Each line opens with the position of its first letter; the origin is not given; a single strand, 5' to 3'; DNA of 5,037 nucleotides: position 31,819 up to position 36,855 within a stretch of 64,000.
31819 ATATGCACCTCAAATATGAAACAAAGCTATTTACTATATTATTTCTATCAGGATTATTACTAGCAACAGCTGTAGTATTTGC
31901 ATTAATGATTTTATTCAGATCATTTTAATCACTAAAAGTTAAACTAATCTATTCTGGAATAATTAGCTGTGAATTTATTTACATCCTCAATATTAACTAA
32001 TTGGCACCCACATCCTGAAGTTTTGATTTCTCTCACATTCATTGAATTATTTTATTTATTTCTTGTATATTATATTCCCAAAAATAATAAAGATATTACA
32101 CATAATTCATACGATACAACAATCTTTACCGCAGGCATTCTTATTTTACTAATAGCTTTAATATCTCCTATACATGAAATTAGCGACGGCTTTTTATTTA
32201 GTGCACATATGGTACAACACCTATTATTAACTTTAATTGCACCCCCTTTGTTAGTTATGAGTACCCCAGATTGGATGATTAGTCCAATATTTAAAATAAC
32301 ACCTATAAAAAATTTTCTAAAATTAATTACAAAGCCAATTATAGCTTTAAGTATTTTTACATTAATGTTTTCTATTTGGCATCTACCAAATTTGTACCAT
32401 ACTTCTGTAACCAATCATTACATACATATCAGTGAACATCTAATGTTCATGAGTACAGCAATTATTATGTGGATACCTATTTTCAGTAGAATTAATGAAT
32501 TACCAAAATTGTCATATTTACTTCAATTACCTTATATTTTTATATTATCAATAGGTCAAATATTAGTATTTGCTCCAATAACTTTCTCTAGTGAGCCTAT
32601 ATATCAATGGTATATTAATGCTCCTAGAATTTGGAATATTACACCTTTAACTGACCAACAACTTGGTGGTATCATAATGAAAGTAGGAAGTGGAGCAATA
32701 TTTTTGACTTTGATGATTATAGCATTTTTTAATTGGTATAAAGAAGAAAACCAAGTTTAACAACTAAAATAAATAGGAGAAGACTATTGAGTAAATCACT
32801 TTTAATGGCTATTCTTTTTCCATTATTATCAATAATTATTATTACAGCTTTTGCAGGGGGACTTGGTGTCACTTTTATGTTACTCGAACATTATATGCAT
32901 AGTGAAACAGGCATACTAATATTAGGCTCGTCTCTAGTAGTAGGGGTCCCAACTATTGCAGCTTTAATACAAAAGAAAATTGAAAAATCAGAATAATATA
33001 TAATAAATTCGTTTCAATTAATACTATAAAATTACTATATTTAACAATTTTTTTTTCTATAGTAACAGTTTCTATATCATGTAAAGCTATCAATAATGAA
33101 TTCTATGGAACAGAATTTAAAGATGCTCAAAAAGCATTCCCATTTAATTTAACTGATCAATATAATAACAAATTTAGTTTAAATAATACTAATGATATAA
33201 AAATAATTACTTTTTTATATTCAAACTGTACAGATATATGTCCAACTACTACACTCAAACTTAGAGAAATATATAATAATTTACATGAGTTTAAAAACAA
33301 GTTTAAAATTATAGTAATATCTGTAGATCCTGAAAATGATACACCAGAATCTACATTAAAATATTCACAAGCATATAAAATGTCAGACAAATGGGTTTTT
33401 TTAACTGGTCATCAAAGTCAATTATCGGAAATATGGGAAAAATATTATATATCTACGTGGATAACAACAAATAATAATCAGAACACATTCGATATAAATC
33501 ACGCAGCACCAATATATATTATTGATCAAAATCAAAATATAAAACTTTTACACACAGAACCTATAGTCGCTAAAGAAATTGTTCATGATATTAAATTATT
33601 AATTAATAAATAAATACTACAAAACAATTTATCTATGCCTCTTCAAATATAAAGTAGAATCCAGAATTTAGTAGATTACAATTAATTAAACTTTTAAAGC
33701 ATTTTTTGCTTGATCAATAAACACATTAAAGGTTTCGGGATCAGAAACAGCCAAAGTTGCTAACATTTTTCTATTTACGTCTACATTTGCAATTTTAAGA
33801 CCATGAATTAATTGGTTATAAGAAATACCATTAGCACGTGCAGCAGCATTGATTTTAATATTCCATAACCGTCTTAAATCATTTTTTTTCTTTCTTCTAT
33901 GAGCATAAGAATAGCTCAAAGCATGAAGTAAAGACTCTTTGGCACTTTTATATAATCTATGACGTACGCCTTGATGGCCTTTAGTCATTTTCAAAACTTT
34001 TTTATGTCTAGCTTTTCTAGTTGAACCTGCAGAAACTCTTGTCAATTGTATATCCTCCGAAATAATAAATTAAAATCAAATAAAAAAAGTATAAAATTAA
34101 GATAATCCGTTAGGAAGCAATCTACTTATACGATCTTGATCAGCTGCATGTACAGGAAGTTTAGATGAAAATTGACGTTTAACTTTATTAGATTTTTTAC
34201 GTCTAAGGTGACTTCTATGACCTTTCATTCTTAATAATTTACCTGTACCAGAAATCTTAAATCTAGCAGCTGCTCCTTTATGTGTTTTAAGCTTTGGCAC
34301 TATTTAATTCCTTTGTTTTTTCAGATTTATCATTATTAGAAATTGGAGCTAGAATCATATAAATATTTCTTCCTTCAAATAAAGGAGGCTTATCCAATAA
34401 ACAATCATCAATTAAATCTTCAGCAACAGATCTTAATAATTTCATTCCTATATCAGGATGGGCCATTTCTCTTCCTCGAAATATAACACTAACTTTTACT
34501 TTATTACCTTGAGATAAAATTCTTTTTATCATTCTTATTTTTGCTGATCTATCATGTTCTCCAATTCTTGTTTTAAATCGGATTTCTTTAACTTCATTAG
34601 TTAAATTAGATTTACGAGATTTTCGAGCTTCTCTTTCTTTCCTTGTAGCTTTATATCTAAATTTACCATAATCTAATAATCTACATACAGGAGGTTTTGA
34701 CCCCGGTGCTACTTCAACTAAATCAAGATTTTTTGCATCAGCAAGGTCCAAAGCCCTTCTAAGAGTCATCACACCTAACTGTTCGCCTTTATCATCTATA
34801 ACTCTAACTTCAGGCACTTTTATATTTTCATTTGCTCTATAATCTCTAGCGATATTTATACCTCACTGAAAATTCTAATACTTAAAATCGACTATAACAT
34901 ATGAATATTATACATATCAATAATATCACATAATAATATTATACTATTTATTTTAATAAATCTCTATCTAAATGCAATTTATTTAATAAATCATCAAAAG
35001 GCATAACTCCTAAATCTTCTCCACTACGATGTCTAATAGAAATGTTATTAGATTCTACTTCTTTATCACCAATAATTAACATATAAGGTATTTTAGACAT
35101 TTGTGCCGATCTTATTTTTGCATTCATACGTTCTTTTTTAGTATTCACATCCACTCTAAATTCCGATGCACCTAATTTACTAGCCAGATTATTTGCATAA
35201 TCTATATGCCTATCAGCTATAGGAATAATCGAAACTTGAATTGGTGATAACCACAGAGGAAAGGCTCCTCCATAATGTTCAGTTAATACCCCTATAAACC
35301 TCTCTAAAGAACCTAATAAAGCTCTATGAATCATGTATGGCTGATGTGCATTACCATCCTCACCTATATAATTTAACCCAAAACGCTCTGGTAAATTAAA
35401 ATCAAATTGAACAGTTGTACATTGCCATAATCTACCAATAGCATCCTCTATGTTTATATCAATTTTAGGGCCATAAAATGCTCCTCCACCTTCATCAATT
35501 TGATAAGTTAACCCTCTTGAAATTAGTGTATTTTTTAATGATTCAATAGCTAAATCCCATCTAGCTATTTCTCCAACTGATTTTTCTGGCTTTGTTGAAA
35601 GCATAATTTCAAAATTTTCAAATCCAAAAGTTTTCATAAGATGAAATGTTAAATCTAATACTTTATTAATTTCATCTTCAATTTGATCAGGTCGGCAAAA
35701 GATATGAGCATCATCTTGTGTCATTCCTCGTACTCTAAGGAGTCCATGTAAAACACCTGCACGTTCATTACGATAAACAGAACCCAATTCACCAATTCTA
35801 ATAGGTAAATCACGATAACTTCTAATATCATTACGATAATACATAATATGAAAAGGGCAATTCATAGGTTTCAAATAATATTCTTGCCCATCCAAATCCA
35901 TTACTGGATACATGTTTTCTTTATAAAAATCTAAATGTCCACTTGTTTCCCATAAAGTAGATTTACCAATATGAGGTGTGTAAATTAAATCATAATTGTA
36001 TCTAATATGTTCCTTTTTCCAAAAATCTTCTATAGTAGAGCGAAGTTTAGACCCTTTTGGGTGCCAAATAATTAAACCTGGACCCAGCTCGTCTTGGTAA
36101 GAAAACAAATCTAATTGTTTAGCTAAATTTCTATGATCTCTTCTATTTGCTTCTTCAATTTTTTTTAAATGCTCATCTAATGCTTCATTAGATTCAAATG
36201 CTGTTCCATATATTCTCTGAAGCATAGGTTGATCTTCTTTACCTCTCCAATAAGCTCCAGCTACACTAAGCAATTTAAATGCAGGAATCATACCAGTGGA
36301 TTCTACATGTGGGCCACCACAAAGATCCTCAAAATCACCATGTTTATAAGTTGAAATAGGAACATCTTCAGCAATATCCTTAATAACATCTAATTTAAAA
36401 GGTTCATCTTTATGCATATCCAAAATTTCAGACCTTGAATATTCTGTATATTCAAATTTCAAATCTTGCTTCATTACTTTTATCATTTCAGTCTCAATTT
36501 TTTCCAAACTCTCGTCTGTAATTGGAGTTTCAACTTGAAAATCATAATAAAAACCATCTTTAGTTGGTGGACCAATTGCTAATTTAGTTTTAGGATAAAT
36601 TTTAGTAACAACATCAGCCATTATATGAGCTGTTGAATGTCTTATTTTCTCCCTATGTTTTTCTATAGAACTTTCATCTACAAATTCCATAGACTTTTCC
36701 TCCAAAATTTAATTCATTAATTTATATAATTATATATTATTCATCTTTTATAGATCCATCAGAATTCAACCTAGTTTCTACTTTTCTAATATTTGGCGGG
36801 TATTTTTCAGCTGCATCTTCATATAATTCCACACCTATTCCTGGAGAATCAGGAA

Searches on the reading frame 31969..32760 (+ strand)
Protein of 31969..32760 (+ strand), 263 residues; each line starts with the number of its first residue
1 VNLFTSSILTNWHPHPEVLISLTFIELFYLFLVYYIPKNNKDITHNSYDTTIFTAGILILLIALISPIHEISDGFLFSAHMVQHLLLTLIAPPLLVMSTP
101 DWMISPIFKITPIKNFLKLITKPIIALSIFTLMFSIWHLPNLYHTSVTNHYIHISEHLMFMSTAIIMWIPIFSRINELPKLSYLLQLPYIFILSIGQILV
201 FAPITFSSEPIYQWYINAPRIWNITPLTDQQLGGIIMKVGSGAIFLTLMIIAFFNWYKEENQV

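Call 16: search_protein_families(library=pfam, max_evalue=1e-8, proteins=[window:31969-32760:+])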
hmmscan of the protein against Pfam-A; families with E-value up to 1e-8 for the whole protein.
window:31969-32760:+ (263 aa): 1 family
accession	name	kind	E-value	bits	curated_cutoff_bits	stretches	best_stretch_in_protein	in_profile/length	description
PF09678.15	Caa3_CtaG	-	1.6e-53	182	27.7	1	28-258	2-236/237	Cytochrome c oxidase caa3 assembly factor (Caa3_CtaG)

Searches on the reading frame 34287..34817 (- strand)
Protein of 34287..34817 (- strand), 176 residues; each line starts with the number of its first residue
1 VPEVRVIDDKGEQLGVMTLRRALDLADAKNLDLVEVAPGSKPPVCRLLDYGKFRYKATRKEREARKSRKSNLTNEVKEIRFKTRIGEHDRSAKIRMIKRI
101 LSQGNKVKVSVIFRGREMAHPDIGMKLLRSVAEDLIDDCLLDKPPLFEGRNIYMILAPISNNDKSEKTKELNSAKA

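Call 16: search_protein_families(library=pfam, max_evalue=1e-8, proteins=[window:34287-34817:-])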
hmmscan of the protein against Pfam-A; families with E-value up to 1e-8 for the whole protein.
window:34287-34817:- (176 aa): 2 families
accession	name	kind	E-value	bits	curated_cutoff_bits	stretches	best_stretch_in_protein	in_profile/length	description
PF00707.27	IF3_C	-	2.2e-29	101.6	34.8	1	75-158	2-85/86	Translation initiation factor IF-3, C-terminal domain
PF05198.21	IF3_N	-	3.9e-28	97.9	26.9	1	2-64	8-70/70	Translation initiation factor IF-3, N-terminal domain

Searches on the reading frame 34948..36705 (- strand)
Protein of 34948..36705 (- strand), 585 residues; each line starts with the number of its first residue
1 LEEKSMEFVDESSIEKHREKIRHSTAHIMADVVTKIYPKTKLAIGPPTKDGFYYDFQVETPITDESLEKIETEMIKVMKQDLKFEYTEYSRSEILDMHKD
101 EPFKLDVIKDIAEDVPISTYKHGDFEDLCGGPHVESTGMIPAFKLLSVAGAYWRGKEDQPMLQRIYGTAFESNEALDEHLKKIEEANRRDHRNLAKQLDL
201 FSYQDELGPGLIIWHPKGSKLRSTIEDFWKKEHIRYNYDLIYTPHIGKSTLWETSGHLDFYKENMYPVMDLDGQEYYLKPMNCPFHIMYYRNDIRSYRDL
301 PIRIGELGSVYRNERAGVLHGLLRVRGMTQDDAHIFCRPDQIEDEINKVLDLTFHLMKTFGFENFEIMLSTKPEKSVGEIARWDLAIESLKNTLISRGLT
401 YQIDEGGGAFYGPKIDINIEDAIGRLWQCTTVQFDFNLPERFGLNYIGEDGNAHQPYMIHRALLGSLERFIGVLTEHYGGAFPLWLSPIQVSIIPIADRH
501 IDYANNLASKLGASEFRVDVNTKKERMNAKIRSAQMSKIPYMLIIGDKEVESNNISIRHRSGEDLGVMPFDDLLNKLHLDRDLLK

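Call 16: search_protein_families(library=pfam, max_evalue=1e-8, proteins=[window:34948-36705:-])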
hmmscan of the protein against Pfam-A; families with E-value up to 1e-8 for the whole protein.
window:34948-36705:- (585 aa): 3 families
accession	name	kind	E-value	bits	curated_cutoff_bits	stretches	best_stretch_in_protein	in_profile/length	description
PF00587.30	tRNA-synt_2b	-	7.7e-47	160.1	29.3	1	269-478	4-179/179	tRNA synthetase class II core domain (G, H, P, S and T)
PF03129.25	HGTP_anticodon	-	3.5e-21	75.6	21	1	490-577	1-91/94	Anticodon binding domain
PF07973.19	tRNA_SAD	-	1e-15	57.9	24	1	117-166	1-44/44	Threonyl and Alanyl tRNA synthetase second additional domain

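Call 50: find_homologous_proteins(query=window:34948-36705:-)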
Query window:34948-36705:- (585 aa): 8000 proteins with E <= 0.001 among 8000 candidates; the best 120 are listed.
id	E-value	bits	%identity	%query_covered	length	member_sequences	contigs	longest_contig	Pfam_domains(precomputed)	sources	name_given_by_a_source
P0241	0.0e+0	1345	100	99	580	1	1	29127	PF03129.26,PF00587.31,PF07973.20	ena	-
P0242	0.0e+0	1345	100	99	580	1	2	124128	PF03129.26,PF00587.31,PF07973.20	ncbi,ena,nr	ncbi:MAG: threonine--tRNA ligase [SAR202 cluster bacterium]|nr:threonine--tRNA ligase [SAR202 cluste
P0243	0.0e+0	1345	100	99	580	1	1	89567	PF03129.26,PF00587.31,PF07973.20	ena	-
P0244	0.0e+0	1344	99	99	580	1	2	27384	PF03129.26,PF00587.31,PF07973.20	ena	-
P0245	0.0e+0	1343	99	99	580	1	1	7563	PF03129.26,PF00587.31,PF07973.20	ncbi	-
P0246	0.0e+0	1341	99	99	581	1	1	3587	PF03129.26,PF00587.31,PF07973.20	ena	-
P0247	0.0e+0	1339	99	99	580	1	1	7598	PF03129.26,PF00587.31,PF07973.20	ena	-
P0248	0.0e+0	1338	99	99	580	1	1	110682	PF03129.26,PF00587.31,PF07973.20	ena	-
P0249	0.0e+0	1336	99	99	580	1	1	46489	PF03129.26,PF00587.31,PF07973.20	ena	-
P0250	0.0e+0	1336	99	99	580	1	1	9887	PF03129.26,PF00587.31,PF07973.20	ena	-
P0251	0.0e+0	1334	99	99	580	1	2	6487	PF03129.26,PF00587.31,PF07973.20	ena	-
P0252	0.0e+0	1332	99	99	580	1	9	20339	PF03129.26,PF00587.31,PF07973.20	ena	-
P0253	0.0e+0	1200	87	99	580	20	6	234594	PF03129.26,PF00587.31,PF07973.20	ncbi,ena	-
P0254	0.0e+0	1174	85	99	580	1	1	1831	PF03129.26,PF00587.31,PF07973.20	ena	-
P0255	0.0e+0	1172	85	99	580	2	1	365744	PF03129.26,PF00587.31,PF07973.20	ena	-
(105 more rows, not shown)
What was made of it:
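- ThrRS is 100% identical to a protein of an NCBI MAG labelled 'SAR202 cluster bacterium' (call 50). ThrRS homologues run 100, 87, 85, 85% and then at most 71% (call 50).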
